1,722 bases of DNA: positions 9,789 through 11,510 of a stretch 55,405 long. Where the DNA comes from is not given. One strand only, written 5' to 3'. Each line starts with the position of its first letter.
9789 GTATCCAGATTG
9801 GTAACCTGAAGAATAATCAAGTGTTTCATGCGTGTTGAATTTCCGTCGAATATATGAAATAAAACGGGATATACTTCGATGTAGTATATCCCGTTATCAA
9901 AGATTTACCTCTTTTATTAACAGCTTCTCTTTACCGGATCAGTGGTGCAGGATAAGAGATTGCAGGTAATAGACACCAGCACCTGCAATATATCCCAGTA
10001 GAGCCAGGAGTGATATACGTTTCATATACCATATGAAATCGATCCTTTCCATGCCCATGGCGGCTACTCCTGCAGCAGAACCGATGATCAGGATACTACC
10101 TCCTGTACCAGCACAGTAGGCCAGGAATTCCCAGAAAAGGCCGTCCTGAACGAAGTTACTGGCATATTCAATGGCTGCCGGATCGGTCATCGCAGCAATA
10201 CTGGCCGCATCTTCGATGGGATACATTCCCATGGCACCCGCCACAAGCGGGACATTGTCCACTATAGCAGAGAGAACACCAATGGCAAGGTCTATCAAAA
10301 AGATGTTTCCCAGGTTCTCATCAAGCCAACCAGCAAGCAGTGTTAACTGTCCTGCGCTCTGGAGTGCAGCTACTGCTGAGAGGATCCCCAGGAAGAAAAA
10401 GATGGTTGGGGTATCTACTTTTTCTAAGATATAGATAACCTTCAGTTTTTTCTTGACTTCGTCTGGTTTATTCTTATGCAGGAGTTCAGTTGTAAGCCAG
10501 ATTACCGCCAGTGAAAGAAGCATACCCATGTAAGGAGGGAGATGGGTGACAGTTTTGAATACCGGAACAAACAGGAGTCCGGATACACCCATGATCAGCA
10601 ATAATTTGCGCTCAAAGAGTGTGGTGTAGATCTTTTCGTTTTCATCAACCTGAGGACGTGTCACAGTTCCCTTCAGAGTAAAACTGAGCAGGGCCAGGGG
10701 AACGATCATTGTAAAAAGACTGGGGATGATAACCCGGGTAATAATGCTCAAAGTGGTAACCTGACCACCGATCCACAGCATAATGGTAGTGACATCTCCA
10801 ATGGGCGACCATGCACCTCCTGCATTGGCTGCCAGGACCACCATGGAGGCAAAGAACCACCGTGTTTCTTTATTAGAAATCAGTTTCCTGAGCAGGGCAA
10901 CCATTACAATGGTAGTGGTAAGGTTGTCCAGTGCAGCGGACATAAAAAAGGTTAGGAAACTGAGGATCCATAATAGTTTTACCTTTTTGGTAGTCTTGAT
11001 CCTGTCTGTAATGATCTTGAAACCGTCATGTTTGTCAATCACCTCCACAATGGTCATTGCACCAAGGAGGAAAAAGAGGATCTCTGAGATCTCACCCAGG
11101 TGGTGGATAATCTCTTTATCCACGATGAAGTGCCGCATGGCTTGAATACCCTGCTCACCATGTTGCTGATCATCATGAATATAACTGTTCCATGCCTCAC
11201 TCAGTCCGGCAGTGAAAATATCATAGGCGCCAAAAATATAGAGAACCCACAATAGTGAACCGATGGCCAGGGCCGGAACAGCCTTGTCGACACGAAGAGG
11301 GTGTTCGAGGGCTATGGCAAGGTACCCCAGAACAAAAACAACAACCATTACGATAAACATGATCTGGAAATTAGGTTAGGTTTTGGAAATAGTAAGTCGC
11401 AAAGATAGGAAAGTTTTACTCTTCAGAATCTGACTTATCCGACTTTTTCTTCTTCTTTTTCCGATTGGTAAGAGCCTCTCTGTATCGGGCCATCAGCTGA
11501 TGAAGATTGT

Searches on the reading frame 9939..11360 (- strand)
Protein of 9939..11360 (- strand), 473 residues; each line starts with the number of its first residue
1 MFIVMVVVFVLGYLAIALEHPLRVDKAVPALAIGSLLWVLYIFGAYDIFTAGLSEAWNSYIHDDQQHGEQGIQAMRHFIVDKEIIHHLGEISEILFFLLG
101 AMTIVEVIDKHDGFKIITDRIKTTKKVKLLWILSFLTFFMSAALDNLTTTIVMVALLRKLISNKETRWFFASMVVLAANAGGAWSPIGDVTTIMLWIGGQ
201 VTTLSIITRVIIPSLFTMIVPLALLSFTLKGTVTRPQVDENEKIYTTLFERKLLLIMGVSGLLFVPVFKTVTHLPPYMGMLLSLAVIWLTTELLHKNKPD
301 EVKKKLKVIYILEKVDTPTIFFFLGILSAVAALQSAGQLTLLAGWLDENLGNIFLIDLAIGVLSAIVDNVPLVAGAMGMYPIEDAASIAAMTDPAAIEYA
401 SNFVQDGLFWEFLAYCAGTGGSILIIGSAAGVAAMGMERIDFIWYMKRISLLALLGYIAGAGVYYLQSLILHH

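Call 30: search_protein_families(library=pfam, proteins=[window:9939-11360:-], max_evalue=0.001)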
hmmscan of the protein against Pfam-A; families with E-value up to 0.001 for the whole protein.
window:9939-11360:- (473 aa): 1 family
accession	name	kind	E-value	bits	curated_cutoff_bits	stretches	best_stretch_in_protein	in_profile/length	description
PF03600.22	CitMHS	-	5.8e-32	111.5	31.9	1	14-387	2-322/336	Citrate transporter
